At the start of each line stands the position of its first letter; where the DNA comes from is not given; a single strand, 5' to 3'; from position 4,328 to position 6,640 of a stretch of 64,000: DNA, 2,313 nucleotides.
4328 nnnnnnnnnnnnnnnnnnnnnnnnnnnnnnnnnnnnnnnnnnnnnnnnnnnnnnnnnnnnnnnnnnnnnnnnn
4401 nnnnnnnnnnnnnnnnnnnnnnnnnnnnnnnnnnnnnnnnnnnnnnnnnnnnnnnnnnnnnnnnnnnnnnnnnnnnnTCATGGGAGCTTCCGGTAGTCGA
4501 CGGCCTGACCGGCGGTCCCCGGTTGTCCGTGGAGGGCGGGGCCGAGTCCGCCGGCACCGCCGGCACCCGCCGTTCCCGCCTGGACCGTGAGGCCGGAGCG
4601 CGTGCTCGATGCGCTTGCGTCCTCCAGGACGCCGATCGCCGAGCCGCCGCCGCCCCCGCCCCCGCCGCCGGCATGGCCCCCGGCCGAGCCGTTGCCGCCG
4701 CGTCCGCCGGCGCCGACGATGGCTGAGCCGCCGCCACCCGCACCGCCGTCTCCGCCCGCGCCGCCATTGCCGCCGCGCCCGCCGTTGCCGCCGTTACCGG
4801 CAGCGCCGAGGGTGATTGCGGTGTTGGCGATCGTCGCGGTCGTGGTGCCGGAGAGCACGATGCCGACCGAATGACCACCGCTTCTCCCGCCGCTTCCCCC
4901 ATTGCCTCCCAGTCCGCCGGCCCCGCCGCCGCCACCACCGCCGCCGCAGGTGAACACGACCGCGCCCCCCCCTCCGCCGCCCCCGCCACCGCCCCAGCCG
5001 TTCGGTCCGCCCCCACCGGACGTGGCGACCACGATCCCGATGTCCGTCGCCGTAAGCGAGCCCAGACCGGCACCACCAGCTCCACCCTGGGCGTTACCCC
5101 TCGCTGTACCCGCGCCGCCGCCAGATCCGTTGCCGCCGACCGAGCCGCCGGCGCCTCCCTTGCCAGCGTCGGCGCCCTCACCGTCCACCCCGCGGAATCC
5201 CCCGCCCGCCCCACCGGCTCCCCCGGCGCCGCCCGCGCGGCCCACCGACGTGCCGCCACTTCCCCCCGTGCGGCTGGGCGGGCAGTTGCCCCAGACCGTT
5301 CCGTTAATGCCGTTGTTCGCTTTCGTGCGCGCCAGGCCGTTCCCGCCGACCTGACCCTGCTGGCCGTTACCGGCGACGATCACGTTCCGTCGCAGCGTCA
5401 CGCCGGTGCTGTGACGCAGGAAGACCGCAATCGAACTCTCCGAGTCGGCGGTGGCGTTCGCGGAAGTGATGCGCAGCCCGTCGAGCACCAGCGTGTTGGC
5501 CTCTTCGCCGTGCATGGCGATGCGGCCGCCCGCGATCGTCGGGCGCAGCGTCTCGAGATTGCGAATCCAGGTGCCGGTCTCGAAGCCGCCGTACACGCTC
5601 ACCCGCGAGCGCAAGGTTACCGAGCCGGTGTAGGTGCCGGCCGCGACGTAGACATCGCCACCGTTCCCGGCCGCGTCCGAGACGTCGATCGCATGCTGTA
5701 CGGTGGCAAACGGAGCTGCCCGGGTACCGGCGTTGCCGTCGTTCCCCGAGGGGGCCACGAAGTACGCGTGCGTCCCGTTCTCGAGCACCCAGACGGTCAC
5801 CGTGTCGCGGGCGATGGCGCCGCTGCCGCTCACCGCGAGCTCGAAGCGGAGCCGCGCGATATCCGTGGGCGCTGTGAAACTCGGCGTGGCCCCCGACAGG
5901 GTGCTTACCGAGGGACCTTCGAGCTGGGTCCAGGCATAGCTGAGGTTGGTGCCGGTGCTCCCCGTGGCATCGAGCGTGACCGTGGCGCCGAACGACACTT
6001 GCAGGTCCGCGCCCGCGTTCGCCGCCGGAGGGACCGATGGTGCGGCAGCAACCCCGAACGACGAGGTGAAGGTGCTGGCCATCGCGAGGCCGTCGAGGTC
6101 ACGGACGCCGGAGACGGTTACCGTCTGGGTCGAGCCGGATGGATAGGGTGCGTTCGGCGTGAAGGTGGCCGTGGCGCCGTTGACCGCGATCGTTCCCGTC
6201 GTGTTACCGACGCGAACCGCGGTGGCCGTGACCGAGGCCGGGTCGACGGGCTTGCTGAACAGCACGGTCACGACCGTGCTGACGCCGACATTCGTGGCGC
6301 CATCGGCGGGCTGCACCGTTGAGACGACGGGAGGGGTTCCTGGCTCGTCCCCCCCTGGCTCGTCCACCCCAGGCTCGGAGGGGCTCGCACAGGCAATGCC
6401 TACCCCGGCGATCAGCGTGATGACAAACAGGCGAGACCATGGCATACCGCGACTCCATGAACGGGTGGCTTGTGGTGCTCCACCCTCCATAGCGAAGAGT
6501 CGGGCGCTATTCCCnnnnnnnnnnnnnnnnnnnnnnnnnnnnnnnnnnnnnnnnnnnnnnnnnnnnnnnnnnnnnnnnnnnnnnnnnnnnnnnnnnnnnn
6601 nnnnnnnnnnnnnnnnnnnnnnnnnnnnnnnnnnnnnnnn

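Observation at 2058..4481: CDC-like pore-forming module with domain 4 replaced by a seven-repeat FG-GAP propeller, made as a lipoprotein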

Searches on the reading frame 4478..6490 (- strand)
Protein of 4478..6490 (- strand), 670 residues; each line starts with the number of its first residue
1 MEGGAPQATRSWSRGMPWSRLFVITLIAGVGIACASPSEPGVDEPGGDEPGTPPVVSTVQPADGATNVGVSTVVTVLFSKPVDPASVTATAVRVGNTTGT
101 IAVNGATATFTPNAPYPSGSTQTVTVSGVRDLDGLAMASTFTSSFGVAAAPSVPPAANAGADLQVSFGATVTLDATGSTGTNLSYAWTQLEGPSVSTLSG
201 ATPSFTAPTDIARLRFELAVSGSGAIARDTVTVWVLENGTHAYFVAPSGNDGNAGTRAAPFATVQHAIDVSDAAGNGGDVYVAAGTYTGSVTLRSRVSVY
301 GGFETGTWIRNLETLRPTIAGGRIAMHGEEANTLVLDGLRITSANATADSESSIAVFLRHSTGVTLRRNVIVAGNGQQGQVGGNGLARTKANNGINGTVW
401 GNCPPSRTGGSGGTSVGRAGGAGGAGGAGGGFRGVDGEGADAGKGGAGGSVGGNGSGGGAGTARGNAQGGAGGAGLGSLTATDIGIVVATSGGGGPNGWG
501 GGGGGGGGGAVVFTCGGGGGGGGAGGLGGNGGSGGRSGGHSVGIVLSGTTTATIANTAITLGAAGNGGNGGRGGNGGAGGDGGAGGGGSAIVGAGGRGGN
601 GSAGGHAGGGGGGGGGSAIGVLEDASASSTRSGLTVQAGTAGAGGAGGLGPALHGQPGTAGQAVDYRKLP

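Call 3: search_protein_families(library=pfam, proteins=[window:4478-6490:-], max_evalue=1)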
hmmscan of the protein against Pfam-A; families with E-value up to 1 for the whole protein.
window:4478-6490:- (670 aa): 5 families
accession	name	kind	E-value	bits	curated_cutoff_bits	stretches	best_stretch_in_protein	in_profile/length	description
PF13205.12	Big_5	-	4.5e-15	56.7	23.6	1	52-145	3-103/105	Bacterial Ig-like domain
PF22352.2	K319L-like_PKD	-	1.7e-10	41.2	27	1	159-235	1-84/84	K319L-like, PKD domain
PF17892.7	Cadherin_5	-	0.1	12.9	26.5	1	82-127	36-82/98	Cadherin-like domain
PF04234.18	CopC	-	0.11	13.9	23.3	1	56-126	4-74/92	CopC domain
PF18911.6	PKD_4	-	0.11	13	27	1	153-188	2-40/85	PKD domain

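Call 4: search_protein_families(library=ncbifam, proteins=[window:4478-6490:-], max_evalue=1)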
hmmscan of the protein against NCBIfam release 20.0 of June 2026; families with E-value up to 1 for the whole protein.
window:4478-6490:- (670 aa): 3 families
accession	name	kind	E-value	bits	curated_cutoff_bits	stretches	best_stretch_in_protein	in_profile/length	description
NF038112.1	myxo_dep_M36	subfamily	7.1e-10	36.7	1500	1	94-244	1326-1478/1604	myxosortase-dependent M36 family metallopeptidase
NF047854.1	LIC10774_subfam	equivalog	7.9e-08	31.6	380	1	241-377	60-218/358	LIC10774/LIC10365 family surface protein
NF038111.1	rhom_dep_M36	equivalog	8.1e-05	20.2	1700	1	162-241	1195-1281/1315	rhombosortase-dependent M36 family metallopeptidase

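Call 31: search_solved_structures(query=window:4478-6490:-, max_evalue=1)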
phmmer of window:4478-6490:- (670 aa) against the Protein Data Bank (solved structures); distinct sequences matched with E-value up to 1: 5.
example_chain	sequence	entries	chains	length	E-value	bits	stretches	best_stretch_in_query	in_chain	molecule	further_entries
8zvi_a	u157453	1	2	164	0.00019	23.5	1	141-239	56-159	Decoration protein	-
5lxk_A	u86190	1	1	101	0.0032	19.5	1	160-240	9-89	Decoration protein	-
4xvo_A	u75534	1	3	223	0.0046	19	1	51-131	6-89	L,D-transpeptidase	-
6ivz_L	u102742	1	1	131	0.27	13.1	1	597-663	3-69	Light chain of monoclonal antibody 5A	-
5olq_A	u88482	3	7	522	0.48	12.3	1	242-288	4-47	Rhamnogalacturonan lyase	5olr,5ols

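Call 53: find_homologous_proteins(query=window:4478-6445:-, max_evalue=0.00001)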
Query window:4478-6445:- (655 aa): 269 proteins with E <= 0.00001 among 8000 candidates; the best 120 are listed.
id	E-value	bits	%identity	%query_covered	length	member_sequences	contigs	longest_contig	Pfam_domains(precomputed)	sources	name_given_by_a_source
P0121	8.7e-281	952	77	100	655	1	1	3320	PF22352.3,PF13205.13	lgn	-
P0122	7.2e-206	704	59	96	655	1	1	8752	PF22352.3,PF13205.13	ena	-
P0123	6.2e-201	688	57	100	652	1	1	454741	PF13205.13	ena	-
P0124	1.1e-197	677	62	54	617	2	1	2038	PF22352.3,PF13205.13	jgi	jgi:hypothetical protein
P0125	1.7e-194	667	62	56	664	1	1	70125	PF22352.3,PF13205.13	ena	-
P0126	3.9e-183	629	60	57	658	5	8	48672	PF22352.3,PF13205.13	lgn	-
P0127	1.1e-181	624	58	94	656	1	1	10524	PF22352.3,PF13205.13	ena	-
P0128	6.6e-179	615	58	55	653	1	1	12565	PF22352.3,PF13205.13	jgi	jgi:hypothetical protein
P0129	9.7e-178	611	55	100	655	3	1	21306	PF22352.3,PF13205.13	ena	-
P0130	2.4e-176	607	58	57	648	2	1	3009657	PF22352.3,PF13205.13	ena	-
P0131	3.7e-175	603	55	61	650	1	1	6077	PF13205.13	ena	-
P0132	8.1e-174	598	59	56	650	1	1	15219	PF13205.13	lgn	-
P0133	7.0e-161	555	61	82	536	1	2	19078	PF22352.3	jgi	jgi:hypothetical protein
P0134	1.6e-155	538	57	54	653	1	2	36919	PF22352.3,PF13205.13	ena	-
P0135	4.8e-132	460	54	55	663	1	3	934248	PF13205.13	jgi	jgi:hypothetical protein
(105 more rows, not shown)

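Call 68: predict_structure(alignment_id=A2)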
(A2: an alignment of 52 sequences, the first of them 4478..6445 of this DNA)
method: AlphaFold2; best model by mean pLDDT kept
length: 655 residues; sequences in the alignment: 52
mean_pLDDT: 92.4   pTM: 0.73
mean pLDDT of the five models: 92.4, 92.1, 92.0, 91.9, 91.7
residues with pLDDT >= 90: 567; 70-90: 52; 50-70: 10; < 50: 26
segments of 3 or more residues with pLDDT < 50: 1-5, 14-34
pLDDT, mean of each block of 10 residues (from residue 1): 49 45 40 65 97 95 97 95 96 97 95 95 96 89 97 97 95 97 96 97 95 98 96 98 98 96 94 98 97 95 98 97 99 98 98 98 97 94 87 89 92 92 94 94 90 93 93 95 95 86 95 95 98 98 98 96 95 91 95 96 98 98 97 88 98 96
secondary structure, 60 per line:
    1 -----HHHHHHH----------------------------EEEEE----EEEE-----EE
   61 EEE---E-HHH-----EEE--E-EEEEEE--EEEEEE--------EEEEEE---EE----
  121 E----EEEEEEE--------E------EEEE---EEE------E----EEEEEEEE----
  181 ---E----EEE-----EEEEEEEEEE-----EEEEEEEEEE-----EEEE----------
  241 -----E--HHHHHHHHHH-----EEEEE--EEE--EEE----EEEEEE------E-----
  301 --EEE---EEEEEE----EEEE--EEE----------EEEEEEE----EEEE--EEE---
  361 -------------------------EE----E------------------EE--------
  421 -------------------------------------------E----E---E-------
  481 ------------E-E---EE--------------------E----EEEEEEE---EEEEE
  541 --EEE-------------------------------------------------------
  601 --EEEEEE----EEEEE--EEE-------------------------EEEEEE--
elements in order: H6-12 E41-45 E50-53 E59-63 E77-79 E84-89 E92-97 E106-111 E126-132 E148-151 E155-157 E169-176 E189-191 E197-206 E212-221 E227-230 H249-258 E264-268 E271-273 E276-278 E283-288 E303-305 E309-314 E319-322 E325-327 E338-344 E349-352 E355-357 E526-532 E536-540 E543-545 E603-608 E613-617 E620-622 E648-653

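Call 70: fold_search(model_id=the predicted structure, library=pdb)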
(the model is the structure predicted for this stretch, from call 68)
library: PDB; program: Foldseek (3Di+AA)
matches with E <= 10: 1300; with E <= 0.001: 41
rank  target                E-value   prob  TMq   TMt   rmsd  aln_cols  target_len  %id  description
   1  2ra1                  7.3e-06  1.00  0.12  0.19  14.0       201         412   21  Crystal structure of the N-terminal part of the bacterial S-layer protein SbsC (released 2008-08-19)
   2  6d5a                  3.8e-05  1.00  0.13  0.23  12.0       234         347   17  Crystal structure of L,D-transpeptidase 5 from Mycobacterium tuberculosis in apo form (released 2019-02-27)
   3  4xvo_A                5.1e-05  1.00  0.12  0.34  18.1       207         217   19  L,D-transpeptidase from Mycobacterium smegmatis (released 2015-02-11)
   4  4uj6                  5.6e-05  1.00  0.12  0.11  15.9       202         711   22  Structure of surface layer protein SbsC, domains 1-6 (released 2016-04-27)
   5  4z7a                  7.4e-05  1.00  0.13  0.22  12.7       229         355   15  Structural and biochemical characterization of a non-functionally redundant M. tuberculosis (3,3) L,D-Transpeptidase, Ld (released 2015-09-02)
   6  1ya5_A                8.5e-05  1.00  0.17  0.41   7.9       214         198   14  Crystal structure of the titin domains z1z2 in complex with telethonin (released 2005-12-20)
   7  4uic                  1.8e-04  1.00  0.12  0.11  16.1       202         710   21  Crystal structure of the S-layer protein rSbsC(31-844) (released 2016-04-13)
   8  4aq1_A                2.0e-04  1.00  0.11  0.10  14.3       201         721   17  Structure of the SbsB S-layer protein of Geobacillus stearothermophilus PV72p2 in complex with nanobody KB6 (released 2012-06-13)
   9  6fwx_A                2.2e-04  1.00  0.17  0.41   8.1       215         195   13  Chimeric titin Z1Z2-Z1Z2 tandem (Z1212) functionalized with a GRGDS exogenous peptide from fibronectin (released 2019-03-27)
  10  4pbv_C                2.3e-04  1.00  0.11  0.33  20.6       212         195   13  Crystal structure of chicken receptor protein tyrosine phosphatase sigma in complex with TrkC (released 2014-11-12)
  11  5uwv_F                2.6e-04  1.00  0.11  0.19  14.1       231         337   16  Crystal structure of Mycobacterium abscessus L,D-transpeptidase 2 (released 2017-08-16)
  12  6sdb_B                3.0e-04  1.00  0.11  0.30  17.2       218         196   14  Chimeric titin Z1Z2 functionalized with a KLER exogenous peptide from decorin (released 2019-09-18)
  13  2f8v_C                3.3e-04  1.00  0.15  0.38   8.4       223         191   13  Structure of full length telethonin in complex with the N-terminus of titin (released 2006-06-27)
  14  4pbv_D                4.2e-04  1.00  0.11  0.34  21.1       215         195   12  Crystal structure of chicken receptor protein tyrosine phosphatase sigma in complex with TrkC (released 2014-11-12)
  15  5du7_A                4.4e-04  1.00  0.12  0.21  13.6       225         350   15  Crystal structure of ldtMt2 at 1.79 Angstrom resolution (released 2016-09-28)
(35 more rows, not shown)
